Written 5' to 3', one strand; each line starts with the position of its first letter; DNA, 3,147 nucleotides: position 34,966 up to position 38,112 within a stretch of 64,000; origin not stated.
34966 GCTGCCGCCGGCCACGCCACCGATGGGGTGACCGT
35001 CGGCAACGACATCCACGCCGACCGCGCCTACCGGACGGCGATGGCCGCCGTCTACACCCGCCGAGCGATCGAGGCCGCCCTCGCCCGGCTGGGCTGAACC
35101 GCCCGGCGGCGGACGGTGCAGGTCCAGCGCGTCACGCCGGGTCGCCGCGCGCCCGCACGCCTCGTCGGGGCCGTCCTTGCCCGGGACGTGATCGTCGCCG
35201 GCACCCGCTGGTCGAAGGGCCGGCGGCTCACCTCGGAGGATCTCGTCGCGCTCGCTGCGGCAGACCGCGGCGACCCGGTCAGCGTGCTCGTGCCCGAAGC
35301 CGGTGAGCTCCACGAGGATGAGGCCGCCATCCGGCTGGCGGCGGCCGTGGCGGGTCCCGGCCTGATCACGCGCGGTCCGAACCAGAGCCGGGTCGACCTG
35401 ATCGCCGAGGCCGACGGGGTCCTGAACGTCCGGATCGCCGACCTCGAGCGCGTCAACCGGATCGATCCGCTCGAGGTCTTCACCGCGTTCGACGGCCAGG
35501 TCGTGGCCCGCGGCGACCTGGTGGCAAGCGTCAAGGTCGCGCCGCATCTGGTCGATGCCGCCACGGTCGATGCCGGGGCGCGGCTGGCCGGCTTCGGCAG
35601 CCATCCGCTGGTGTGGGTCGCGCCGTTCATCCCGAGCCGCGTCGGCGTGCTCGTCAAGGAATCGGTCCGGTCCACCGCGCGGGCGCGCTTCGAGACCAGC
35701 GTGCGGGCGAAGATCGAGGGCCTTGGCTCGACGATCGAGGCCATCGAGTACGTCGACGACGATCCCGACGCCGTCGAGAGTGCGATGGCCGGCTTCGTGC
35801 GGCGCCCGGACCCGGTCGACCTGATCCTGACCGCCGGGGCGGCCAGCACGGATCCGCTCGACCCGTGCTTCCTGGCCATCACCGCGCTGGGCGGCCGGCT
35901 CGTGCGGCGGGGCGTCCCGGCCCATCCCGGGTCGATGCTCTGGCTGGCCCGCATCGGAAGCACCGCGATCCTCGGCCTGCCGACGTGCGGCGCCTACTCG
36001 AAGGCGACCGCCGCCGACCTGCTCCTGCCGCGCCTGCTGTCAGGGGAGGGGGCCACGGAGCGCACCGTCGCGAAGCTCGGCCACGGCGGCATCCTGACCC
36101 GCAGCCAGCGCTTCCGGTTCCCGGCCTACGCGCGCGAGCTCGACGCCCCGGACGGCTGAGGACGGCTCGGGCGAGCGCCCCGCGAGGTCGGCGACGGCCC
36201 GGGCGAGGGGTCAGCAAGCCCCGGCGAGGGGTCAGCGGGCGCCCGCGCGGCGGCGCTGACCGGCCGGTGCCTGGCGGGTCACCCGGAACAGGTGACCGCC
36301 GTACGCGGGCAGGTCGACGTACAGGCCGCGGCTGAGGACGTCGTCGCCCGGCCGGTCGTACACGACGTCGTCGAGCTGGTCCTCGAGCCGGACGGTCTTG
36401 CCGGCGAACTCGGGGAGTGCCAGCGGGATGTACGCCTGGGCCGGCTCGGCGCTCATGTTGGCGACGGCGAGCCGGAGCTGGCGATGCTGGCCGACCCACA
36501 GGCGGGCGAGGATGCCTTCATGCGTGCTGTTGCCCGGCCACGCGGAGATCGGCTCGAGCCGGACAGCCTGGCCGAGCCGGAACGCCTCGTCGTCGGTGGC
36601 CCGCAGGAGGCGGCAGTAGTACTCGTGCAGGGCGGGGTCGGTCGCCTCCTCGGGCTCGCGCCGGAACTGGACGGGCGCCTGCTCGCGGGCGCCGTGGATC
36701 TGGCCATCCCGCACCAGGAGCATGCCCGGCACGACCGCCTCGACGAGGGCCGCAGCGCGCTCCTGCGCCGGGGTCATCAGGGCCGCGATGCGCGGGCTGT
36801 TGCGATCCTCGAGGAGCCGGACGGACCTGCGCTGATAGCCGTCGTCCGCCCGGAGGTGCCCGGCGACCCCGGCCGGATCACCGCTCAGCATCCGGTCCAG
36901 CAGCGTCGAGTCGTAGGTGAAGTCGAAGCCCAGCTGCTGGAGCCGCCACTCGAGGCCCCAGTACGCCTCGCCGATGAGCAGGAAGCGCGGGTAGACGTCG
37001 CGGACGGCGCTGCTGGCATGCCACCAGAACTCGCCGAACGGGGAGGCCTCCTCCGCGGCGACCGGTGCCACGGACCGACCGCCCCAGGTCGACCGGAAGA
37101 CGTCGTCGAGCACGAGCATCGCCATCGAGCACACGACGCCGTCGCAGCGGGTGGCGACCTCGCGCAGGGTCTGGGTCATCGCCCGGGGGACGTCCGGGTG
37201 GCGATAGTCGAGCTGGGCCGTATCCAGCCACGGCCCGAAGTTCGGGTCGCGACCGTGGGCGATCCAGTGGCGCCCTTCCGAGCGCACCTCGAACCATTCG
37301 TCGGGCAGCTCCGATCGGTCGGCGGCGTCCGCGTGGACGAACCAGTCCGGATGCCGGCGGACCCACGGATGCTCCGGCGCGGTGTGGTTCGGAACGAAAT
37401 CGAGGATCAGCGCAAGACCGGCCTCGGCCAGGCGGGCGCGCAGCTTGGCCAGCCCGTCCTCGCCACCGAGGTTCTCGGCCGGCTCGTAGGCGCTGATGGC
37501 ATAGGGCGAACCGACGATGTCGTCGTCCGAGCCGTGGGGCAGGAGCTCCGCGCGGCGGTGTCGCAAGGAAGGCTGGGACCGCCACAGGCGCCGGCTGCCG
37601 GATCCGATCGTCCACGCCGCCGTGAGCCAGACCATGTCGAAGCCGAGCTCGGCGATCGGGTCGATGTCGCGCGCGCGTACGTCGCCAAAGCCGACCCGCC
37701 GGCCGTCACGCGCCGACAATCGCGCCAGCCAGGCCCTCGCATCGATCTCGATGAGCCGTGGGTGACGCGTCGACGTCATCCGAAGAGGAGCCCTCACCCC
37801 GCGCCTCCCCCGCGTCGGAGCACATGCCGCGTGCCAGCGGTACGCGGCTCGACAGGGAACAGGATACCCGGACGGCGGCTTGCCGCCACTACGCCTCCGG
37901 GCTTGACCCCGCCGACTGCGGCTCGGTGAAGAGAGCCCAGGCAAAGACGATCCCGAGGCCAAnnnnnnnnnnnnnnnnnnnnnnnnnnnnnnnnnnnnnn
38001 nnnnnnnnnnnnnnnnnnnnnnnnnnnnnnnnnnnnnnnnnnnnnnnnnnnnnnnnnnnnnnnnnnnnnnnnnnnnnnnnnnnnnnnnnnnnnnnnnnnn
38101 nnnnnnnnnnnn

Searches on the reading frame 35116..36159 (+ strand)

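Call 106: search_protein_families(library=pfam, proteins=[window:35116-36159:+], max_evalue=0.001)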
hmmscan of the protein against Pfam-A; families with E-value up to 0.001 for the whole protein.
window:35116-36159:+ (347 aa): 1 family
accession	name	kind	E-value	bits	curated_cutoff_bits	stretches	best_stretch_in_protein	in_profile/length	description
PF00994.29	MoCF_biosynth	-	8.2e-08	32.5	26.6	1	195-307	21-142/144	Probable molybdopterin binding domain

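Call 108: search_protein_families(library=ncbifam, proteins=[window:35116-36159:+], max_evalue=0.00001)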
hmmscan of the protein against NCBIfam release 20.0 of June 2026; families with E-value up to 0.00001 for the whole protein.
window:35116-36159:+ (347 aa): 1 family
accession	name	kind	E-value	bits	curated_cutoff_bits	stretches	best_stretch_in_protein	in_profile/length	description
NF011068.0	PRK14498.1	equivalog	4e-06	25.2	534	1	196-290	218-308/647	molybdopterin biosynthesis protein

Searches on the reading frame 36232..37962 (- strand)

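Call 106: search_protein_families(library=pfam, proteins=[window:36232-37962:-], max_evalue=0.001)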
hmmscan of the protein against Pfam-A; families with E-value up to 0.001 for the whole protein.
window:36232-37962:- (576 aa): 1 family
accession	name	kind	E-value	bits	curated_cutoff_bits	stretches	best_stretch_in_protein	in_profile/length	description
PF00128.31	Alpha-amylase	-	3e-09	37.1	22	1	99-267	24-175/446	Alpha amylase, catalytic domain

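Call 108: search_protein_families(library=ncbifam, proteins=[window:36232-37962:-], max_evalue=0.00001)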
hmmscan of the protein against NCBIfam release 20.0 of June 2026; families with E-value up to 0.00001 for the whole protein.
window:36232-37962:- (576 aa): 3 families
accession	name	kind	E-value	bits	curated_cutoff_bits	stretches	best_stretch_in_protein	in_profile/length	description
NF041321.1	Alpha-amyl_MalA_Halo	equivalog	6.8e-08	31.3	875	1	158-289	319-435/666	alpha-amylase MalA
NF008051.0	PRK10785.1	equivalog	8.2e-08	30.9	568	1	163-237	220-293/607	maltodextrin glucosidase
TIGR02401.1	trehalose_TreY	equivalog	2e-06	26.3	498.65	1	163-197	59-93/838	malto-oligosyltrehalose synthase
